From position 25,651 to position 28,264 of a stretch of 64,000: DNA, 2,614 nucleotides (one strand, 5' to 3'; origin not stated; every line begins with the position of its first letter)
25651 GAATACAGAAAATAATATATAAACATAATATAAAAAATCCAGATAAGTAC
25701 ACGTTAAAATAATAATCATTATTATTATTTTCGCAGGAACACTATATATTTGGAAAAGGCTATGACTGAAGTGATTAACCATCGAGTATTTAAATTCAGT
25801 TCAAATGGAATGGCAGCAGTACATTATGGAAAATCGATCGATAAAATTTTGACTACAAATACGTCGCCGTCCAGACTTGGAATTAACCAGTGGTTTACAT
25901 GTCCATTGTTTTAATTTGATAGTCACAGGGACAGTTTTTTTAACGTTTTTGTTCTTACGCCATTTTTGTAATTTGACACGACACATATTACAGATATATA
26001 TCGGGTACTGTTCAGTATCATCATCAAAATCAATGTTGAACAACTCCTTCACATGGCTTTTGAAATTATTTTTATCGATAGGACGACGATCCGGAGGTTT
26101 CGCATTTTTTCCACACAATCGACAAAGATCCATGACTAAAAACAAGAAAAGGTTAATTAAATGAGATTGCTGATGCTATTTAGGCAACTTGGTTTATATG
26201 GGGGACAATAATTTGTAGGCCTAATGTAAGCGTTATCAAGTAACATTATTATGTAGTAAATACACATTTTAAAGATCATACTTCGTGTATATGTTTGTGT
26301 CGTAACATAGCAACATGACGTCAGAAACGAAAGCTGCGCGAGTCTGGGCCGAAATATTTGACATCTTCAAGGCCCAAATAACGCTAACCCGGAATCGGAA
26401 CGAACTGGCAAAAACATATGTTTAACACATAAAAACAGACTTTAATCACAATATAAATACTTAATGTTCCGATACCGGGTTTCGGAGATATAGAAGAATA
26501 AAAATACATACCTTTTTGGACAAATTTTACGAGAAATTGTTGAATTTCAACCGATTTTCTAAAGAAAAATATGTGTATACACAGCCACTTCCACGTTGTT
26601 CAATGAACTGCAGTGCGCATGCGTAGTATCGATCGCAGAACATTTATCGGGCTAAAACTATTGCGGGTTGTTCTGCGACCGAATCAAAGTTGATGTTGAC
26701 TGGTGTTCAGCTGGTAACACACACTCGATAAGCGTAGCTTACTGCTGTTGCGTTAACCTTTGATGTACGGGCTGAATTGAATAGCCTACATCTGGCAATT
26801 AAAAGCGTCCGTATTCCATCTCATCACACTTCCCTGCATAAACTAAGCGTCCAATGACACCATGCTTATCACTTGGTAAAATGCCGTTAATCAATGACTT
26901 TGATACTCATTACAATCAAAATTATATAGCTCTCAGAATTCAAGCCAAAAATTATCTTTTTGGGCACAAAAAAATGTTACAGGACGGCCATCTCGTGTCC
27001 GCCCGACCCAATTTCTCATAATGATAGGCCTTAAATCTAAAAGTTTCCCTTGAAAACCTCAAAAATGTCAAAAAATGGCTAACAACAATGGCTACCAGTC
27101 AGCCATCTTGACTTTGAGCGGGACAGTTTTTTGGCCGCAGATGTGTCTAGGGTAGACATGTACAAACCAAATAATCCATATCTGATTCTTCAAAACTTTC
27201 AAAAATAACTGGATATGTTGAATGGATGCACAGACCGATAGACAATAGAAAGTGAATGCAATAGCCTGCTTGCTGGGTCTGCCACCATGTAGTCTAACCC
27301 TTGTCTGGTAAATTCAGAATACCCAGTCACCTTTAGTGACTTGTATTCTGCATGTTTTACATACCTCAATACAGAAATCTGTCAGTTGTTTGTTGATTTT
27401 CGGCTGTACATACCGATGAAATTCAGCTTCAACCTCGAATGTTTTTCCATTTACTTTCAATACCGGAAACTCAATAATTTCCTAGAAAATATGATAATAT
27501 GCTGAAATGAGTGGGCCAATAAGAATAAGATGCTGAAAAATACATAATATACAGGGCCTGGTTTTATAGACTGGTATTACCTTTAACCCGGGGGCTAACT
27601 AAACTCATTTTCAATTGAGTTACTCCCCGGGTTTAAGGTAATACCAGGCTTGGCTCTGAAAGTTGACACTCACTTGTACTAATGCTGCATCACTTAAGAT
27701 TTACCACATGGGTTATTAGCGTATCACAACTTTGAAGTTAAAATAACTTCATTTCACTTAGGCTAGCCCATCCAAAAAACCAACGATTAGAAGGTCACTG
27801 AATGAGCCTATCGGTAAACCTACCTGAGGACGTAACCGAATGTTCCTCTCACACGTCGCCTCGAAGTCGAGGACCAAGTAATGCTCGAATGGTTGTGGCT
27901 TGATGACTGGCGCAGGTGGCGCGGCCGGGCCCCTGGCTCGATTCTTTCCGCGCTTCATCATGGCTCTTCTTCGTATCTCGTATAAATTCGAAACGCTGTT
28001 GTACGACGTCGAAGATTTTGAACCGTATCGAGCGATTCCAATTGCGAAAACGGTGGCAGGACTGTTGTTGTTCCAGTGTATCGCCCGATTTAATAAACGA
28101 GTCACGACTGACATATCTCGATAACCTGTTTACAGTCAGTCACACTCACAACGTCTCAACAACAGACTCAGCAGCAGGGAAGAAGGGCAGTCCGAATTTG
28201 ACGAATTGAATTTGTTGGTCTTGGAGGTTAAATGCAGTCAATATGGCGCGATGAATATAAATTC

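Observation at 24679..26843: TIR DNA transposon with 7-bp TSD carrying only a C4 zinc-finger ORF, nested in the ERI3-like intron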

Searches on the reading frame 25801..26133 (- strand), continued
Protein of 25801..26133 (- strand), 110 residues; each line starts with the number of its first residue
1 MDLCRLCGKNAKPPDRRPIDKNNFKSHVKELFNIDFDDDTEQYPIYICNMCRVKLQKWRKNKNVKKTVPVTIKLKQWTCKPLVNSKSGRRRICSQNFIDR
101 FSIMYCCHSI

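Call 88: search_solved_structures(query=A2, max_evalue=1, show_alignments=2)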
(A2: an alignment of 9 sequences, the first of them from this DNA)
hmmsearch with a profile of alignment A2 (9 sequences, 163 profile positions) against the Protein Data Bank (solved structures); distinct sequences matched with E-value up to 1: 3.
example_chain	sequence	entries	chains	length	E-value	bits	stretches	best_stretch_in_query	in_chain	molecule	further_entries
21wb_A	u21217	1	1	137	4.7e-09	39.8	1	4-106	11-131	V(D)J recombination-activating protein 1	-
6oem_A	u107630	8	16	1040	1.4e-07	35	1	5-147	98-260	V(D)J recombination-activating protein 1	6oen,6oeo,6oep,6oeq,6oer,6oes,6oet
9jpu_A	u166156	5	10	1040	1.4e-07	35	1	5-147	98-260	V(D)J recombination-activating protein 1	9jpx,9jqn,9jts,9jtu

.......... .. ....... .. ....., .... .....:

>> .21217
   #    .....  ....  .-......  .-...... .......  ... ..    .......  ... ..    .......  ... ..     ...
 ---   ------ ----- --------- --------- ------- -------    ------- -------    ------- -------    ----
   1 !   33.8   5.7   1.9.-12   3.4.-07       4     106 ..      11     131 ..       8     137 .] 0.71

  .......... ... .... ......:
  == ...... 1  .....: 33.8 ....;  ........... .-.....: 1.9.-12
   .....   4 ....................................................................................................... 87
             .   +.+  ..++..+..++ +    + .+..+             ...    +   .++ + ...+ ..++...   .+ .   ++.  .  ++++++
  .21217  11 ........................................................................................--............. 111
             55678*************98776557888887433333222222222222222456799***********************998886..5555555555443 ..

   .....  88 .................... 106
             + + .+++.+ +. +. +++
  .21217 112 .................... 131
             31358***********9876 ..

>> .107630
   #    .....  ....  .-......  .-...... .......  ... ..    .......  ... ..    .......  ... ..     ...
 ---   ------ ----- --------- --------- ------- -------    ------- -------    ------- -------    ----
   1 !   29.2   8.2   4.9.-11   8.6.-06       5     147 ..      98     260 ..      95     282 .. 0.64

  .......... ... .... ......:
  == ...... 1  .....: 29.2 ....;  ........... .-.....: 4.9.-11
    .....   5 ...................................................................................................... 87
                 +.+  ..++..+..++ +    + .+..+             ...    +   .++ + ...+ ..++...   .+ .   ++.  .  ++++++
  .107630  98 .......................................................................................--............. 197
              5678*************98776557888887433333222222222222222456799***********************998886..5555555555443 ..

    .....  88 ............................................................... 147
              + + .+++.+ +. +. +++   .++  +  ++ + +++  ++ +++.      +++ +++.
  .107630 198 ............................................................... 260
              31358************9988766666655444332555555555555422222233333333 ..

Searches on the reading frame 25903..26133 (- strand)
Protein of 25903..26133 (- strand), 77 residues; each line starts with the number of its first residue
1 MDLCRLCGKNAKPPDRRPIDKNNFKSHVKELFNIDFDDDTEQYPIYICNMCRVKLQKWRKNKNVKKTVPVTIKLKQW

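Call 67: predict_structure(alignment_id=A5)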
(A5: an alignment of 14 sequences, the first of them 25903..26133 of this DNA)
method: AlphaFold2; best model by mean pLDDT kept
length: 77 residues; sequences in the alignment: 14
mean_pLDDT: 87.0   pTM: 0.74
mean pLDDT of the five models: 87.0, 85.3, 84.2, 83.8, 81.2
residues with pLDDT >= 90: 38; 70-90: 37; 50-70: 2; < 50: 0
segments of 3 or more residues with pLDDT < 50: none
pLDDT, mean of each block of 10 residues (from residue 1): 89 84 91 86 89 91 79 87
secondary structure, 60 per line:
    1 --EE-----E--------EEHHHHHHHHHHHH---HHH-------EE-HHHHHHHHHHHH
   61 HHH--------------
elements in order: H21-32 H49-63

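Call 71: fold_search(model_id=the predicted structure, library=pdb)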
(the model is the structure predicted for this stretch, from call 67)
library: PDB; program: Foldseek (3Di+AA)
matches with E <= 10: 40; with E <= 0.001: 0
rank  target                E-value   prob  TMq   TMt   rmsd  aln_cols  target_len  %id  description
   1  7po9_B                3.8e-02  0.99  0.65  0.61   2.5        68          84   18  Crystal structure of ZAD-domain of M1BP protein from D.melanogaster (released 2021-12-08)
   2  7po9_A                8.3e-02  0.99  0.69  0.61   2.1        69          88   19  Crystal structure of ZAD-domain of M1BP protein from D.melanogaster (released 2021-12-08)
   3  6fp5_A                1.8e-01  0.82  0.56  0.52   5.6        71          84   21  Crystal structure of ZAD-domain of CG2712 protein from D.melanogaster (released 2019-08-21)
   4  7pok_C                1.9e-01  0.89  0.58  0.51   3.3        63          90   19  Crystal structure of ZAD-domain of Pita protein from D.melanogaster (released 2021-12-08)
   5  6fp5_B                2.8e-01  0.72  0.56  0.51   8.0        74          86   19  Crystal structure of ZAD-domain of CG2712 protein from D.melanogaster (released 2019-08-21)
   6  1pzw                  3.0e-01  0.54  0.54  0.52   6.7        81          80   15  Crystal structure of the zinc finger associated domain of the Drosophila transcription factor Grauzone (released 2003-11-04)
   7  7pok_D                4.3e-01  0.66  0.57  0.49   5.2        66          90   18  Crystal structure of ZAD-domain of Pita protein from D.melanogaster (released 2021-12-08)
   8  2jz6_MODEL_1_A        2.5e+00  0.02  0.21  0.21  13.4        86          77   13  Solution structure of 50S ribosomal protein L28 from Thermotoga maritima. Northeast Structural Genomics Consor (released 2008-01-29)
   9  1ga5_B                2.5e+00  0.02  0.17  0.17  13.0        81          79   14  CRYSTAL STRUCTURE OF THE ORPHAN NUCLEAR RECEPTOR REV-ERB(ALPHA) DNA-BINDING DOMAIN BOUND TO ITS COGNATE RESPONSE ELEME (released 2001-11-16)
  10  4cn5_A                2.9e+00  0.01  0.18  0.17  12.8        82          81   15  Crystal Structure of the Human Retinoid X Receptor DNA-Binding Domain Bound to the Human Nr1d1 Response Element (released 2015-02-18)
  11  4oln_B                3.1e+00  0.08  0.29  0.33   6.6        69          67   13  Ancestral Steroid Receptor 1 in complex with estrogen response element DNA (released 2014-10-29)
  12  8j54_D                3.3e+00  0.02  0.19  0.19  13.0        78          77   13  Crystal structure of RXR/DR2 complex (released 2024-01-17)
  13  6cfn_A                3.6e+00  0.16  0.37  0.35   3.6        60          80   13  Crystal Structure of the DNA-free Glucocorticoid Receptor DNA Binding Domain (released 2018-09-26)
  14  8rm6_A                3.6e+00  0.02  0.19  0.19  12.9        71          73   14  Crystal Structure of Human Androgen Receptor DNA Binding Domain Bound to its Response Element: C3(1)ARE (released 2024-04-24)
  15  3fyl_B                4.1e+00  0.14  0.37  0.38   5.0        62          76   11  GR DNA binding domain:CGT complex (released 2009-04-21)
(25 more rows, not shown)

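Call 80: find_related_loci(query=window:25903-26133:-, collection=metagenome_contigs, flank=10000)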
Query window:25903-26133:- (77 aa) in metagenome_contigs; peptide patterns used: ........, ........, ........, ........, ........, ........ (x = any residue, [..] = any of these).
287 stretches matched a pattern, but none encodes a relative of the query by tblastn (E <= 1e-3).

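Call 86: search_solved_structures(query=A5, max_evalue=0.01)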
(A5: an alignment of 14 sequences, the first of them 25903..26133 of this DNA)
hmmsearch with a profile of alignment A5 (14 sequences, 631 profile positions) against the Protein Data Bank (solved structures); distinct sequences matched with E-value up to 0.01: 4.
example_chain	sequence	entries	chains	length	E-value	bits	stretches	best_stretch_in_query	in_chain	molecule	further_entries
6p5a_A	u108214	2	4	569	2.9e-17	66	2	497-613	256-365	Transposable element P transposase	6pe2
21wb_A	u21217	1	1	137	1.7e-07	33.7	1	3-101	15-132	V(D)J recombination-activating protein 1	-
6oem_A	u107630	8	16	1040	7e-05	25.1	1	3-155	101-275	V(D)J recombination-activating protein 1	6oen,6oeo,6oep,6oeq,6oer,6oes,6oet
9jpu_A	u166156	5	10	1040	7e-05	25.1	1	3-155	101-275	V(D)J recombination-activating protein 1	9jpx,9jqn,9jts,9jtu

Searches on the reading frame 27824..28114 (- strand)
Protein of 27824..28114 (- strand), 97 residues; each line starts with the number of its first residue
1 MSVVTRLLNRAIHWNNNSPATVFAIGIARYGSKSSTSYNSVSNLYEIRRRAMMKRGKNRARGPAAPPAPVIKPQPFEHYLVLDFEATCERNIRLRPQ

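Call 32: find_homologous_proteins(query=window:27824-28114:-, max_evalue=0.001)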
Query seq(97 aa): 2 candidates shared short words with the query, none scored E <= 0.001.
